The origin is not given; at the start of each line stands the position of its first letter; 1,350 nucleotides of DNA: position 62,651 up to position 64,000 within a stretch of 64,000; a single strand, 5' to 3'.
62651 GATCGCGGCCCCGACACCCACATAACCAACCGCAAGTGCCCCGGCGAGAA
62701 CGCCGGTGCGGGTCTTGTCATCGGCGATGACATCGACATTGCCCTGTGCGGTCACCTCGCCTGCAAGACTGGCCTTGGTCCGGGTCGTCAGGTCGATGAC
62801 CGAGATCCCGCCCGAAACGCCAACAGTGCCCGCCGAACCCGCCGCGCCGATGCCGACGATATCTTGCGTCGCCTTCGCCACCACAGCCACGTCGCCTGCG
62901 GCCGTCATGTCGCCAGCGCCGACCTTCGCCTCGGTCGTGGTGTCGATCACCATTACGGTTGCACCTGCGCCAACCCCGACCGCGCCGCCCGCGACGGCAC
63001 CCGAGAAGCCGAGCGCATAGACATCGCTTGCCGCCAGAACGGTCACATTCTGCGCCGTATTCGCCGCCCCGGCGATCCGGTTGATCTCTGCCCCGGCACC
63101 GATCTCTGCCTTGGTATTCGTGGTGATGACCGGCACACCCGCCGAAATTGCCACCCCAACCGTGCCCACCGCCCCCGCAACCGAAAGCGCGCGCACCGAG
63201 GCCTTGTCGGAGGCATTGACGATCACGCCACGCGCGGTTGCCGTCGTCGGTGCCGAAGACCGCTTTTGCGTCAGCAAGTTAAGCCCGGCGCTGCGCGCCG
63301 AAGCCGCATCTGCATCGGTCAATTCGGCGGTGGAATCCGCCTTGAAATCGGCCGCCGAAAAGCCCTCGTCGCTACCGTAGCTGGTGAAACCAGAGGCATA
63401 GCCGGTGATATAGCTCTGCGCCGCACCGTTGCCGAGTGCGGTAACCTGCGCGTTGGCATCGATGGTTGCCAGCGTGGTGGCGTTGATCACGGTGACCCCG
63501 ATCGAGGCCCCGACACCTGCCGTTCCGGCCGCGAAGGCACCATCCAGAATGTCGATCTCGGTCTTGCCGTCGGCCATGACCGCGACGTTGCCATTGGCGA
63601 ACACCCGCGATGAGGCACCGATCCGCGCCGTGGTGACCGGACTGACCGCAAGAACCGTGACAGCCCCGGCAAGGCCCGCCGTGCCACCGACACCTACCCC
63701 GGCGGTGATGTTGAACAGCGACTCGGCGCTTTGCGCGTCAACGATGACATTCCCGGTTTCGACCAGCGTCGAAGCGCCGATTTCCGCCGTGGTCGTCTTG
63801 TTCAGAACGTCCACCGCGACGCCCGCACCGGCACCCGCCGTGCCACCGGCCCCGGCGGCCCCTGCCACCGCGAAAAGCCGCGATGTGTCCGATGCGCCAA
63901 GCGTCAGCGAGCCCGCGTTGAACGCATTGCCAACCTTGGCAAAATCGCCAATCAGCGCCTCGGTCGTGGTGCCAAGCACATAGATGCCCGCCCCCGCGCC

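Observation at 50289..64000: Giant (>4001 aa, truncated by window) filamentous exoprotein with a downstream TpsB: the only clearly accessory, uncharacterised system in the window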

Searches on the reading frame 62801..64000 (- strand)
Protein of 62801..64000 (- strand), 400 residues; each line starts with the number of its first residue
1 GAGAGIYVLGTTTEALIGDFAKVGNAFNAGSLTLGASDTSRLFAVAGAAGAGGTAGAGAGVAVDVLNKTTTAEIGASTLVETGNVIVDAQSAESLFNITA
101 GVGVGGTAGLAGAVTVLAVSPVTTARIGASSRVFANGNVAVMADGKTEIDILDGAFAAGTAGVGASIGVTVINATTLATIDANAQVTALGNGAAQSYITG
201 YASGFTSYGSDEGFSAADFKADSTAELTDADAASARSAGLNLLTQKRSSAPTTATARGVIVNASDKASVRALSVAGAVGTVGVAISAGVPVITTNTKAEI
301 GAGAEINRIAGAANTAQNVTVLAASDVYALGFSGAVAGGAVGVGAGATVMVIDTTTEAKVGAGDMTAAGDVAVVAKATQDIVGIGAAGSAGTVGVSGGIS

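Call 9: find_related_loci(query=window:62801-64000:-, collection=genome_contigs, flank=10000)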
Query window:62801-64000:- (400 aa) in genome_contigs; peptide patterns used: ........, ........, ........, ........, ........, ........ (x = any residue, [..] = any of these).
254 stretches matched a pattern; 5 encode a relative of the query (tblastn E <= 1e-3); 5 distinct loci.
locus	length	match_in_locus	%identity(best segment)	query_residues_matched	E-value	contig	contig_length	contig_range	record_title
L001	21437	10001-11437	76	7-381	1e-153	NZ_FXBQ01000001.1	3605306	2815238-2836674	Maritimibacter sp. HL-12, whole genome shotgun sequence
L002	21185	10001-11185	85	6-400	2e-165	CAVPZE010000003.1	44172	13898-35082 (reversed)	MAG: uncultured Alphaproteobacteria bacterium isolate MFD03250.bin.1.36 genome assembly, contig: contig_21536, whole gen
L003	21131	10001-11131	74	6-382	2e-133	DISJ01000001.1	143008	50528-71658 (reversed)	MAG TPA_asm: Rhodobacteraceae bacterium UBA6213 UBA6213_contig_3221, whole genome shotgun sequence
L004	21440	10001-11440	69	6-382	9e-132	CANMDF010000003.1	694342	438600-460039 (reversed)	uncultured Rhodobacteraceae bacterium isolate 3-110.fasta genome assembly, contig: NODE_3, whole genome shotgun sequence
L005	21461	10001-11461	72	6-381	1e-129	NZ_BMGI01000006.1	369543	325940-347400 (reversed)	Sinisalibacter lacisalsi strain CGMCC 1.12922 sequence06, whole genome shotgun sequence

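Call 13: search_protein_families(library=pfam, proteins=[L002:1562-10000:+, L003:2765-10000:+], max_evalue=0.01)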
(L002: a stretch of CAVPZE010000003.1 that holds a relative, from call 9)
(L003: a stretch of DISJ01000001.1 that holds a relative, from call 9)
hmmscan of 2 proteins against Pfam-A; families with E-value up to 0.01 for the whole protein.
L002:1562-10000:+ (2813 aa): 0 families

L003:2765-10000:+ (2412 aa): 0 families

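Call 14: search_protein_families(library=ncbifam, proteins=[L002:1562-10000:+, L003:2765-10000:+], max_evalue=0.01)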
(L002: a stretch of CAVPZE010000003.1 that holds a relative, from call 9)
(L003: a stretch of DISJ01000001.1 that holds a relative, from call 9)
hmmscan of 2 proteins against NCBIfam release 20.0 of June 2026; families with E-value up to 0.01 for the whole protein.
L002:1562-10000:+ (2813 aa): 2 families
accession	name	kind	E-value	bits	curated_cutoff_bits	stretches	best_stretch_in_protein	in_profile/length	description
NF012204.1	adhes_FxxPxG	domain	2.4e-44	150.9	60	1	81-230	2-151/153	leukotoxin LktA family filamentous adhesin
NF012206.1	LktA_tand_53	repeat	2.9e-31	107.4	50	12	2109-2162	1-53/53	tandem repeat-containing filamentous protein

L003:2765-10000:+ (2412 aa): 3 families
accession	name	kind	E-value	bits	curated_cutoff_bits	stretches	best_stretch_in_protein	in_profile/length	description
NF012204.1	adhes_FxxPxG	domain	4.5e-45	153.3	60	1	81-231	2-152/153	leukotoxin LktA family filamentous adhesin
NF012206.1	LktA_tand_53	repeat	1.3e-33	115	50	8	1709-1751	1-42/53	tandem repeat-containing filamentous protein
TIGR01901.1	adhes_NPXG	domain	0.00033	20.5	29.1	1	93-172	1-77/79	filamentous hemagglutinin N-terminal domain-containing protein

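Call 32: search_protein_families(library=pfam, proteins=[L005:1241-1993:+, L005:2088-2756:+, L002:1562-2600:+], max_evalue=0.1)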
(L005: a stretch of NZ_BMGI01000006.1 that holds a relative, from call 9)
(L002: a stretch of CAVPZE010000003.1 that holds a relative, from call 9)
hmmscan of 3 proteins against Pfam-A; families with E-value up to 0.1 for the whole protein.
L005:1241-1993:+ (251 aa): 1 family
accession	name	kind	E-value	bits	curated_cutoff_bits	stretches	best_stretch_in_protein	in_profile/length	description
PF07277.16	SapC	-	4.6e-58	196.8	28.9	1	18-235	1-220/220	SapC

L005:2088-2756:+ (223 aa): 0 families

L002:1562-2600:+ (346 aa): 0 families

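Call 34: search_solved_structures(query=L002:1562-2600:+, max_evalue=1, show_alignments=2)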
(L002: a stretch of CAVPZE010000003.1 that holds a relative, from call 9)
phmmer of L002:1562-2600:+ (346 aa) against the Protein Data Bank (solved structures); distinct sequences matched with E-value up to 1: 2.
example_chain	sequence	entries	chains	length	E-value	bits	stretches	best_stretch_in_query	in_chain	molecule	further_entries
8tw1_A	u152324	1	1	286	0.083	15.5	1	231-324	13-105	Endolysin Lys2972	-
3s6m_A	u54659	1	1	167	0.86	12.2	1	128-209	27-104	Peptidyl-prolyl cis-trans isomerase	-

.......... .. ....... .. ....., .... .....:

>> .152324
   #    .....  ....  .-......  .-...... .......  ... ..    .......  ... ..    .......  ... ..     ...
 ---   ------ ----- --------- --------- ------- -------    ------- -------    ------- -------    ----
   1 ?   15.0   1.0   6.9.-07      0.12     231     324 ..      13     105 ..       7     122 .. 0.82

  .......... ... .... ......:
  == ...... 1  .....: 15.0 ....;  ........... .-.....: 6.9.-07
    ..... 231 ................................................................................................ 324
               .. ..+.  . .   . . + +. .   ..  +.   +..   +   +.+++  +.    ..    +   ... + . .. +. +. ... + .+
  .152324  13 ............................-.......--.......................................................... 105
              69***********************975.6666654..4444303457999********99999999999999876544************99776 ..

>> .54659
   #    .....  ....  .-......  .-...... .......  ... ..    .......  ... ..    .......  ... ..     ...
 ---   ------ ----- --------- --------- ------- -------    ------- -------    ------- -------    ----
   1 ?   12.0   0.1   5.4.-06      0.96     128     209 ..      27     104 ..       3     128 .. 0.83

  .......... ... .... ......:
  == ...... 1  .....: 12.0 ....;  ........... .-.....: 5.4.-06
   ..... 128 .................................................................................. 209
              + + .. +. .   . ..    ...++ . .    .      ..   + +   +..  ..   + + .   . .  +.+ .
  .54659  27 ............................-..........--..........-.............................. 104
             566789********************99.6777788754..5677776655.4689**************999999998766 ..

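Call 35: find_homologous_proteins(query=L002:1562-2761:+, max_evalue=0.001)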
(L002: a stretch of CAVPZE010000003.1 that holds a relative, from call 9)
Query L002:1562-2761:+ (400 aa): 11 proteins with E <= 0.001 among 8000 candidates.
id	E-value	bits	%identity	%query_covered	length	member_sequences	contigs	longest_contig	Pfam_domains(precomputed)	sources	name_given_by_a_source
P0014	1.5e-175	602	73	100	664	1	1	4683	-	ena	-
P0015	3.3e-111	390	62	78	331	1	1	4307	-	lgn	-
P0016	1.6e-105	372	54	93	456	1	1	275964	-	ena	-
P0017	1.8e-88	315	64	64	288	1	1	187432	-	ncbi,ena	-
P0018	6.2e-78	281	54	69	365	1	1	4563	-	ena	-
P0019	3.7e-63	232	43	85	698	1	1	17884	PF05860.20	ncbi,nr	ncbi:MAG TPA: leukotoxin LktA family filamentous adhesin, partial [Micropepsaceae bacterium]|nr:leuk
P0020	1.2e-50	191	38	88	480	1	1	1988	PF05860.20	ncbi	ncbi:MAG: leukotoxin LktA family filamentous adhesin, partial [Bradyrhizobium guangdongense]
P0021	7.8e-47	178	39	84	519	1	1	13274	PF05860.20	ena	-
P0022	2.3e-43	167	35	84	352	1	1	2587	PF05860.20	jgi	jgi:filamentous hemagglutinin family protein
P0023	5.8e-29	120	36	75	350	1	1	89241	PF05860.20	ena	-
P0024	1.4e-7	49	28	86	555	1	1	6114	PF05860.20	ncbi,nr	ncbi:MAG TPA: filamentous hemagglutinin N-terminal domain-containing protein, partial [Candidatus Ra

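Call 37: search_solved_structures(query=A1, max_evalue=1, show_alignments=2)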
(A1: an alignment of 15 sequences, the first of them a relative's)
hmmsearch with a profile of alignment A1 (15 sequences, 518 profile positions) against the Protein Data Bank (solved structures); distinct sequences matched with E-value up to 1: 6.
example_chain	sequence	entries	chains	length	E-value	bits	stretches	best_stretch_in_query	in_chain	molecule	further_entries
8vba_A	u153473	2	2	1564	1.7e-25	93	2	29-343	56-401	EtpA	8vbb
8cpk_A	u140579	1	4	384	5.6e-23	84.7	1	62-366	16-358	EtpA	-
2odl_A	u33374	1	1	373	3e-20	75.7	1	61-339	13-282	Adhesin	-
4i84_A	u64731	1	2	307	3.1e-16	62.5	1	61-319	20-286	Heme/hemopexin-binding protein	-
4rm6_A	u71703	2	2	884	1.6e-14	56.8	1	61-324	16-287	Heme/hemopexin-binding protein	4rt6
3omz_A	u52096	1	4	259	1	11.3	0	56-91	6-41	human Vdelta1 gamma delta T cell receptor delta1A/B-3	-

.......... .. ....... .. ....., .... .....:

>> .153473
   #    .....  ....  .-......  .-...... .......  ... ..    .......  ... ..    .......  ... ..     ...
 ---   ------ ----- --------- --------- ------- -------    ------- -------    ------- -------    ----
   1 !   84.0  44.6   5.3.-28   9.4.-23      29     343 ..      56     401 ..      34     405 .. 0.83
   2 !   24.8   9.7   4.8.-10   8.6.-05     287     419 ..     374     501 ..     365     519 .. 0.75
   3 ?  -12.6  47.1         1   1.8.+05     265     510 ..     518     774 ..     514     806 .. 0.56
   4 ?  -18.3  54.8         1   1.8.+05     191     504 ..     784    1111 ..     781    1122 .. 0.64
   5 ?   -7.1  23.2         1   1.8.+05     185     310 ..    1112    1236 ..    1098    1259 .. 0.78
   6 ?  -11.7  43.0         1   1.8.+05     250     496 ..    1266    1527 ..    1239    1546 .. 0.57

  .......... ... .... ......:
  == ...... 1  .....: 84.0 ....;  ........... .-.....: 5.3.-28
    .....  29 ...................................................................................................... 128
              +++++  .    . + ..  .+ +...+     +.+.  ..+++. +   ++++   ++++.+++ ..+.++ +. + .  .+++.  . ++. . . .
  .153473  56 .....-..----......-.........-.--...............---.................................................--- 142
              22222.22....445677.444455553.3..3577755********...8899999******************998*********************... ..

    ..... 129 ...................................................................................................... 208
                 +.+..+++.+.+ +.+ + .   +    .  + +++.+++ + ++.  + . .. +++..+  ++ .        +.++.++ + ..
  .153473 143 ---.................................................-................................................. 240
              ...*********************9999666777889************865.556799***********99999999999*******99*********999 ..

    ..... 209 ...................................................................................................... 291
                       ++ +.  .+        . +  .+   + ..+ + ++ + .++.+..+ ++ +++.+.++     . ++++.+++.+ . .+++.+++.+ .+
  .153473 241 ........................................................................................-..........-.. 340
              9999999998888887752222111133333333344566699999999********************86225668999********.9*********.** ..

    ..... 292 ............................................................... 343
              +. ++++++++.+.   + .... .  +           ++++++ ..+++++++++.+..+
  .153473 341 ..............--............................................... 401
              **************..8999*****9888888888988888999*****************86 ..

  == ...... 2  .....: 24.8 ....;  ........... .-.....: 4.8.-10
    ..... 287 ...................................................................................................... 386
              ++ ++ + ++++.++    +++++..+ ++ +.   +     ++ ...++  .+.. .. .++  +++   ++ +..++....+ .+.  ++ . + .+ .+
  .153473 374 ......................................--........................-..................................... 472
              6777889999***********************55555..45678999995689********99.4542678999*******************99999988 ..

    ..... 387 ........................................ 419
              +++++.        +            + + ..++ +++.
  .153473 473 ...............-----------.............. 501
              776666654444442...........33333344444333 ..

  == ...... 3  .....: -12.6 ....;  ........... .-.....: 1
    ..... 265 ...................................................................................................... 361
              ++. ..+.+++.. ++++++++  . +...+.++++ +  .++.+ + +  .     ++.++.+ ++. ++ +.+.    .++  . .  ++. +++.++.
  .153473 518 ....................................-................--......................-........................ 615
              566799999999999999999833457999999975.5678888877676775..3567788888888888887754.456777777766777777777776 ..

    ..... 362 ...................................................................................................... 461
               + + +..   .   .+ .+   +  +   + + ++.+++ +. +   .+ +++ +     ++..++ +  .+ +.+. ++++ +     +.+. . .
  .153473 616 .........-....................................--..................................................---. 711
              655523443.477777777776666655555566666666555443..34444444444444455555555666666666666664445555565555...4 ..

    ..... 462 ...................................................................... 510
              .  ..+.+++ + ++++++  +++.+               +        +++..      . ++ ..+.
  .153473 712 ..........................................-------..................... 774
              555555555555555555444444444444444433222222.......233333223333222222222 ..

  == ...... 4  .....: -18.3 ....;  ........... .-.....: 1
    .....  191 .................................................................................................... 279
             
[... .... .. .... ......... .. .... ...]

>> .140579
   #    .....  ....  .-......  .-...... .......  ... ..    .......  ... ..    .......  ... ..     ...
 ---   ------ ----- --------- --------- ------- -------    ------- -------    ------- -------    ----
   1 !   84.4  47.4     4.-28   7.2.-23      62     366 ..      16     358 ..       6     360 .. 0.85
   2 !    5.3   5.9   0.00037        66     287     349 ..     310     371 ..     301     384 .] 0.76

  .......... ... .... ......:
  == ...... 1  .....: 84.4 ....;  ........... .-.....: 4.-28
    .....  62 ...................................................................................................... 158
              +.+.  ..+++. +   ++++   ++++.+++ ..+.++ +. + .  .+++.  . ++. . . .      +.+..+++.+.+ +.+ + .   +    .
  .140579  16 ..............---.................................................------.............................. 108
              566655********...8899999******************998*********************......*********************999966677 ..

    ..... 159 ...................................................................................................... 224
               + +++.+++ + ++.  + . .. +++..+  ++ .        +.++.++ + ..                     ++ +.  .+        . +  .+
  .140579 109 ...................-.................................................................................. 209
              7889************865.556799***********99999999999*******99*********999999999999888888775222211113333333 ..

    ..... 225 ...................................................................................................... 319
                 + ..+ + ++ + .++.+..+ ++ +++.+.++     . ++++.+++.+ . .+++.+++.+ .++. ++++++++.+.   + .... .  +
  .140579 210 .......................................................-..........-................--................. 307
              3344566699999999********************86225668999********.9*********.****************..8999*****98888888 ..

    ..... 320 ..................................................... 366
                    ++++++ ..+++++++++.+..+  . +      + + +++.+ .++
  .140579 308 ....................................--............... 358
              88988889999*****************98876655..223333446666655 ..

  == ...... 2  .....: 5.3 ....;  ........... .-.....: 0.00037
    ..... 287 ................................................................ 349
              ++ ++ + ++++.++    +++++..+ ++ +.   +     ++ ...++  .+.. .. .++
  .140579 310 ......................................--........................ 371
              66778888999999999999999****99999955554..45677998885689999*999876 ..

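Call 60: search_solved_structures(query=L005:1241-1993:+, max_evalue=10)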
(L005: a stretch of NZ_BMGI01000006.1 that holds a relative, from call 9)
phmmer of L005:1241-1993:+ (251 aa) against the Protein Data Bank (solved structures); distinct sequences matched with E-value up to 10: 0.

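Call 61: search_solved_structures(query=L005:2088-2756:+, max_evalue=10)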
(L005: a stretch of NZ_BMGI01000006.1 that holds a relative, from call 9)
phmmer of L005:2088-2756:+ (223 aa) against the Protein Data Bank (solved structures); distinct sequences matched with E-value up to 10: 2.
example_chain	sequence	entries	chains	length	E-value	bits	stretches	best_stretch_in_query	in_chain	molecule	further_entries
8xnb_A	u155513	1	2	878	0.087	15.5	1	125-170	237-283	Outer membrane protein assembly factor BamA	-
4b4o_A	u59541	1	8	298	0.93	12.1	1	143-181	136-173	EPIMERASE FAMILY PROTEIN SDR39U1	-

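Call 73: find_encoding_contigs(protein=P0016, flank=6000, max_places=1)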
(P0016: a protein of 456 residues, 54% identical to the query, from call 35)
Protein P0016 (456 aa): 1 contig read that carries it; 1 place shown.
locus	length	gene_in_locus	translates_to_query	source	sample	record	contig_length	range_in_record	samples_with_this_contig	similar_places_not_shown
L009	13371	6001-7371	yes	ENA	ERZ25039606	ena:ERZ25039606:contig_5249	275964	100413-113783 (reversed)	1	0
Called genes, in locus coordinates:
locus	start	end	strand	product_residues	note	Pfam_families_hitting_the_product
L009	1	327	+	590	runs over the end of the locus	PF13555:AAA_29 (faint), PF00005:ABC_tran, PF02463:SMC_N (weak), PF13401:AAA_22 (faint), PF20720:nSTAND3 (faint), PF13304:AAA_21 (weak), PF00005:ABC_tran, PF08352:oligo_HPY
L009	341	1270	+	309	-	PF19300:BPD_transp_1_N, PF00528:BPD_transp_1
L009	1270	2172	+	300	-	PF12911:OppC_N, PF00528:BPD_transp_1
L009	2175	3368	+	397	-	PF00266:Aminotran_5, PF01041:DegT_DnrJ_EryC1 (faint), PF01053:Cys_Met_Meta_PP (weak)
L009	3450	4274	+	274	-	PF01073:3Beta_HSD, PF01370:Epimerase, PF13460:NAD_binding_10, PF16363:GDP_Man_Dehyd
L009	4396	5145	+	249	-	PF07277:SapC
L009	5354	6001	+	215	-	-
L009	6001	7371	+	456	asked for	-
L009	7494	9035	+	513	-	-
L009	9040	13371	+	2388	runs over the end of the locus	-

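Call 74: find_encoding_contigs(protein=P0017, flank=6000, max_places=1)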
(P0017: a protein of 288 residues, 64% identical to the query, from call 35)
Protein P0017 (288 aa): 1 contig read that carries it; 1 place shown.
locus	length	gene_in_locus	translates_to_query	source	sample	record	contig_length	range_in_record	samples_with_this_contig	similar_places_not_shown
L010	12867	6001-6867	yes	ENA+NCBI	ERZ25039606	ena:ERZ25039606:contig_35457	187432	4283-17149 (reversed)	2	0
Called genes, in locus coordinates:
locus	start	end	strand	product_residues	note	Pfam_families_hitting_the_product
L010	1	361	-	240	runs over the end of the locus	PF00510:COX3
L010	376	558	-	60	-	-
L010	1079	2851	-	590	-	PF00115:COX1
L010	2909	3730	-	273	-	PF00116:COX2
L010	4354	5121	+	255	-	PF07277:SapC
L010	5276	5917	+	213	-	-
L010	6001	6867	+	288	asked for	-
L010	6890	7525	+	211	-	-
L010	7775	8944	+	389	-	-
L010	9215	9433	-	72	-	-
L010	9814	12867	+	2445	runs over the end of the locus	?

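Call 75: find_encoding_contigs(protein=P0019, flank=6000, max_places=1)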
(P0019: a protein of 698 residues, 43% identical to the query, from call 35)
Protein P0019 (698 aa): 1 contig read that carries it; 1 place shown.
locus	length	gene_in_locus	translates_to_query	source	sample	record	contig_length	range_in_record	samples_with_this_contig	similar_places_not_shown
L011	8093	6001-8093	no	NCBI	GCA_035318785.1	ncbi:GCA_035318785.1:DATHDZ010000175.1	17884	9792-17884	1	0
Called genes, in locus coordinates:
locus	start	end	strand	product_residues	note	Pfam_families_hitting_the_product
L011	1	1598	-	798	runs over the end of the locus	PF01588:tRNA_bind, PF03483:B3_4, PF03484:B5, PF17759:tRNA_synthFbeta, PF03147:FDX-ACB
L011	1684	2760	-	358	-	PF02912:Phe_tRNA-synt_N, PF01409:tRNA-synt_2d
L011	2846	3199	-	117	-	PF00453:Ribosomal_L20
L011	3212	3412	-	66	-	PF01632:Ribosomal_L35p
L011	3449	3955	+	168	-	PF04892:VanZ-LLP1 (weak)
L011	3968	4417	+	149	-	PF01741:MscL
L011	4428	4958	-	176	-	PF02417:Chromate_transp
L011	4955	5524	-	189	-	PF02417:Chromate_transp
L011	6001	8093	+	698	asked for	PF05860:TPS (faint)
